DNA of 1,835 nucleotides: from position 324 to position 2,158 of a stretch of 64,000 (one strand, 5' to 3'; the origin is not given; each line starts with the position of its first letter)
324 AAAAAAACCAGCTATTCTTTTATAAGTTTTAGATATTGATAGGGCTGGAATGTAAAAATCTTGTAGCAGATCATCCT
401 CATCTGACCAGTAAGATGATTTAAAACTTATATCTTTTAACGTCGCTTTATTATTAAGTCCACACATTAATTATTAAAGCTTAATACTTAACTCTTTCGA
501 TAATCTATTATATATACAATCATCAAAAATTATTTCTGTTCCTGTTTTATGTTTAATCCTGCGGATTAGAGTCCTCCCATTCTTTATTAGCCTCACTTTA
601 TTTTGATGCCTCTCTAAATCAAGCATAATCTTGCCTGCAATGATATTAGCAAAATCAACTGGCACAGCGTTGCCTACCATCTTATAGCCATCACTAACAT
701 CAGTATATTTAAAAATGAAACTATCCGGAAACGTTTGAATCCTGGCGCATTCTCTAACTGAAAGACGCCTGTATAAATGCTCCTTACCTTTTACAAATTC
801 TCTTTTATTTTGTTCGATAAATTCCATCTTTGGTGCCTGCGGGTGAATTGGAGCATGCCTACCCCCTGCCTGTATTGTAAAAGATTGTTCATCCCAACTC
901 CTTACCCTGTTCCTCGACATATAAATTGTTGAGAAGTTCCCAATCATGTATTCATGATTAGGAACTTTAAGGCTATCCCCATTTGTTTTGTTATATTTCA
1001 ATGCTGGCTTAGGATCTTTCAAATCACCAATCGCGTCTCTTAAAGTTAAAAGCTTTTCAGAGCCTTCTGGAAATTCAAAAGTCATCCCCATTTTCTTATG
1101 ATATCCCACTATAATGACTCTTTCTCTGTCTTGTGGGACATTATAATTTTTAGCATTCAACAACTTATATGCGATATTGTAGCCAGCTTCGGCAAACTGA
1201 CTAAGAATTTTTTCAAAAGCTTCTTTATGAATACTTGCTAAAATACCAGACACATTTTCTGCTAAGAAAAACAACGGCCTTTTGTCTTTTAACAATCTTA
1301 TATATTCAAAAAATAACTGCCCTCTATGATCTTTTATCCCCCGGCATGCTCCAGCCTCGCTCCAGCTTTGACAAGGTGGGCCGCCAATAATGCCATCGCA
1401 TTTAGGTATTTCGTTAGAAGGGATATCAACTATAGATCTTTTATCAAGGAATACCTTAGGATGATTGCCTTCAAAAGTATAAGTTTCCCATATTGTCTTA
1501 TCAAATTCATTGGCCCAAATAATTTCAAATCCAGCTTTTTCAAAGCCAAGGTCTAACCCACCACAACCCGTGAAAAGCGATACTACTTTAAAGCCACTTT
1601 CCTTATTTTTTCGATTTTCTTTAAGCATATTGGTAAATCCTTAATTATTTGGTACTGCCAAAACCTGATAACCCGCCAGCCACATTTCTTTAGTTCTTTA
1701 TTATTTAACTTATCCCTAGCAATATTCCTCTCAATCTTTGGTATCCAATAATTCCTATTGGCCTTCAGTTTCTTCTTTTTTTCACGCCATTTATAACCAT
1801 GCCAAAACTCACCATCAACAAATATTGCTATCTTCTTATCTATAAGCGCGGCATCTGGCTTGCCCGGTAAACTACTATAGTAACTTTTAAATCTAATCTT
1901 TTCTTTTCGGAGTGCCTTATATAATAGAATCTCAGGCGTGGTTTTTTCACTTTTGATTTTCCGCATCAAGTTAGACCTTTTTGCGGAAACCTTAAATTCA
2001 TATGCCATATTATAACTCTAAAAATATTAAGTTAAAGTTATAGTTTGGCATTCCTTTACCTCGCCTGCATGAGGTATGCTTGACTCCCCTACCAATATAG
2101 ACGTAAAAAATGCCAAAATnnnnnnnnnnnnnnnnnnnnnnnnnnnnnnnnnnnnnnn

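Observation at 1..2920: Four-gene operon: unknown 266-aa protein, Vsr, Dcm and a PLD/HKD nuclease, a possible unconventional restriction/defense module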

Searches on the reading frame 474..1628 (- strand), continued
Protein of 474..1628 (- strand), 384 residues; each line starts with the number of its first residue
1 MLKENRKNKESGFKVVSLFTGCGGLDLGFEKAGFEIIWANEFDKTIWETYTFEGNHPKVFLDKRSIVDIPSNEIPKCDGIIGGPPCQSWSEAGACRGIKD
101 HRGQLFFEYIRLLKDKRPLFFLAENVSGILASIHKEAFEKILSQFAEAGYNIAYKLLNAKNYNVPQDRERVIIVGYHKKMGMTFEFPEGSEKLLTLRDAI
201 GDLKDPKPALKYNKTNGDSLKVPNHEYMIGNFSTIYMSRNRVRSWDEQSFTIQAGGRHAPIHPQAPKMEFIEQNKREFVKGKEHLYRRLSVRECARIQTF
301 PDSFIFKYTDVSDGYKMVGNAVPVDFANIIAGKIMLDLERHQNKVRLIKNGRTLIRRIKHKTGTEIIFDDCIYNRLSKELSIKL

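Call 48: find_encoding_contigs(protein=P0163, flank=8000, max_places=1)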
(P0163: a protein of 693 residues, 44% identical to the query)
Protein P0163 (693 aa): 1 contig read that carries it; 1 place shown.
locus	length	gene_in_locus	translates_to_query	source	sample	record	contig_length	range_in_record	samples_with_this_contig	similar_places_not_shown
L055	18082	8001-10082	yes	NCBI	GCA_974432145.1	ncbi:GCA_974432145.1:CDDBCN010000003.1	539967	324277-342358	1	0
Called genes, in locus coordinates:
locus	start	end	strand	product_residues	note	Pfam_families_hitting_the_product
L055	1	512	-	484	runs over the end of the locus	PF01896:DNA_primase_S (weak)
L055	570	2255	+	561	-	PF04675:DNA_ligase_A_N, PF01068:DNA_ligase_A_M, PF01331:mRNA_cap_enzyme (faint), PF04679:DNA_ligase_A_C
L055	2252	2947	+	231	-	PF25296:Decapeptide (faint), PF13599:Pentapeptide_4, PF00805:Pentapeptide, PF13576:Pentapeptide_3 (faint), PF00805:Pentapeptide (weak)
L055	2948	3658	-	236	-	PF00154:RecA_N, PF08423:Rad51, PF13481:AAA_25, PF06745:ATPase (weak), PF01637:ATPase_2 (weak), PF00004:AAA (weak)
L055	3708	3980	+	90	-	-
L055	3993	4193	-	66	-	-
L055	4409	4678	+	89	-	-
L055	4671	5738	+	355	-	-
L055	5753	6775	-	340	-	-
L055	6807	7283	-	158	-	PF13274:SocA_Panacea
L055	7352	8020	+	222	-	PF12705:PDDEXK_1 (faint)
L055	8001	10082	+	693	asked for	PF00270:DEAD, PF04851:ResIII, PF18766:SWI2_SNF2, PF00271:Helicase_C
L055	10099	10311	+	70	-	-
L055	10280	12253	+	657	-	PF02463:SMC_N, PF13476:AAA_23, PF13514:AAA_27 (weak)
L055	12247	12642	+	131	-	PF27807:DNA_S_mod_dnd_assoc_4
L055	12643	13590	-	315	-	PF01507:PAPS_reduct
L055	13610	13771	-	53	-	-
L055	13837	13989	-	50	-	PF07764:Omega_Repress (weak)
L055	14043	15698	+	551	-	PF01609:DDE_Tnp_1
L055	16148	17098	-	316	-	PF02729:OTCace_N, PF00185:OTCace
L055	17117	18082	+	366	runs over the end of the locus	PF04389:Peptidase_M28, PF01546:Peptidase_M20, PF07687:M20_dimer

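Call 66: find_related_loci(query=L001:5148-7232:+, collection=viral_contigs, flank=10000)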
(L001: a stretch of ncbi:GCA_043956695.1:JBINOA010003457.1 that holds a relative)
Query L001:5148-7232:+ (694 aa) in viral_contigs; peptide patterns used: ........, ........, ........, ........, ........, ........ (x = any residue, [..] = any of these).
14 stretches matched a pattern, but none encodes a relative of the query by tblastn (E <= 1e-3).

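Call 69: search_protein_families(library=phrogs, proteins=[L001:7225-7395:+, L001:9323-9739:+, L001:11329-12015:+, L001:12005-13630:+], max_evalue=0.01)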
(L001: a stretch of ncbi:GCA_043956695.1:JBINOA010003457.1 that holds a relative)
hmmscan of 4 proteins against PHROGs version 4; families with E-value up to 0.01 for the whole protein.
L001:7225-7395:+ (56 aa): 0 families

L001:9323-9739:+ (138 aa): 0 families

L001:11329-12015:+ (228 aa): 1 family
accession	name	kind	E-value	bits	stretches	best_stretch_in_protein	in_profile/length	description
phrog_29861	-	unknown function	0.0058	17.6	0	29-69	76-116/239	-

L001:12005-13630:+ (541 aa): 13 families
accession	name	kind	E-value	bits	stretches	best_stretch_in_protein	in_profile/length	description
phrog_38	-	head and packaging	1.9e-97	328.8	1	20-513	272-708/760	terminase large subunit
phrog_14112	-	unknown function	2.7e-19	70.6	1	38-195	83-239/247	-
phrog_4758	-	head and packaging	5e-14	53.2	1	27-209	28-201/243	terminase large subunit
phrog_5573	-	head and packaging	4.3e-13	50.3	1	284-506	19-232/250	terminase large subunit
phrog_2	-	head and packaging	1.1e-09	38.6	1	31-506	261-590/807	terminase large subunit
phrog_979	-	head and packaging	2.4e-08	34.1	1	356-515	435-606/642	terminase large subunit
phrog_5989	-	head and packaging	6.1e-08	33.2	1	51-181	158-265/347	terminase large subunit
phrog_17672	-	head and packaging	1.6e-06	28.3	1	56-191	65-195/395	terminase large subunit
phrog_11978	-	unknown function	7.5e-06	26.9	1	361-489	4-139/180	-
phrog_28155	-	head and packaging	2.8e-05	25.1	1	55-196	56-185/260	terminase large subunit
phrog_1488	-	unknown function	0.0015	19.4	1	50-114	35-96/177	unknown function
phrog_20726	-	unknown function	0.003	18.2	1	371-437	16-84/199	-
phrog_15503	-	unknown function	0.0036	17.7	1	60-113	89-141/245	-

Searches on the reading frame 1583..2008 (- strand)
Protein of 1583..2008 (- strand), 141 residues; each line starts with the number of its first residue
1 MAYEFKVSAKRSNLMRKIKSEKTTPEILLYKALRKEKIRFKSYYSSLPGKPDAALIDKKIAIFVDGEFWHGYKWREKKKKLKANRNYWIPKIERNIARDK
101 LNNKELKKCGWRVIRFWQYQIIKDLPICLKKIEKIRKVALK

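Call 8: search_protein_families(library=pfam, proteins=[window:1583-2008:-], max_evalue=0.1)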
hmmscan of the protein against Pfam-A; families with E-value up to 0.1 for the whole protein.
window:1583-2008:- (141 aa): 3 families
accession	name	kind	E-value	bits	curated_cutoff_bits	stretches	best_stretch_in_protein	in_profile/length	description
PF03852.21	Vsr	-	2.9e-20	72.3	27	1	8-75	6-73/74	DNA mismatch endonuclease Vsr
PF18741.7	MTES_1575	-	9.2e-07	29.3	38.2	1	93-132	53-92/96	REase_MTES_1575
PF04480.18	DUF559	-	9.7e-06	25.9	20.6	1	96-133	68-105/109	Protein of unknown function (DUF559)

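Call 9: search_protein_families(library=ncbifam, proteins=[window:1583-2008:-], max_evalue=0.1)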
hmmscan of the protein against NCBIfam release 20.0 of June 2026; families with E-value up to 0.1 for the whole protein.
window:1583-2008:- (141 aa): 1 family
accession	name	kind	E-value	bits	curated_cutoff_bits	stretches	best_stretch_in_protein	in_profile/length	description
TIGR00632.1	vsr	subfamily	3.1e-35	121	97.85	1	8-119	7-118/119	DNA mismatch endonuclease Vsr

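Call 10: search_protein_families(library=padloc, proteins=[window:1583-2008:-], max_evalue=0.1)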
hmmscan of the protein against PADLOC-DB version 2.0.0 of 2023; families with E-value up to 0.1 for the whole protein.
window:1583-2008:- (141 aa): 1 family
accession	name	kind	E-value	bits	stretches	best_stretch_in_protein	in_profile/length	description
PDLC03397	Vsr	-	5.5e-16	57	1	8-119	7-117/156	Type II nicking endonuclease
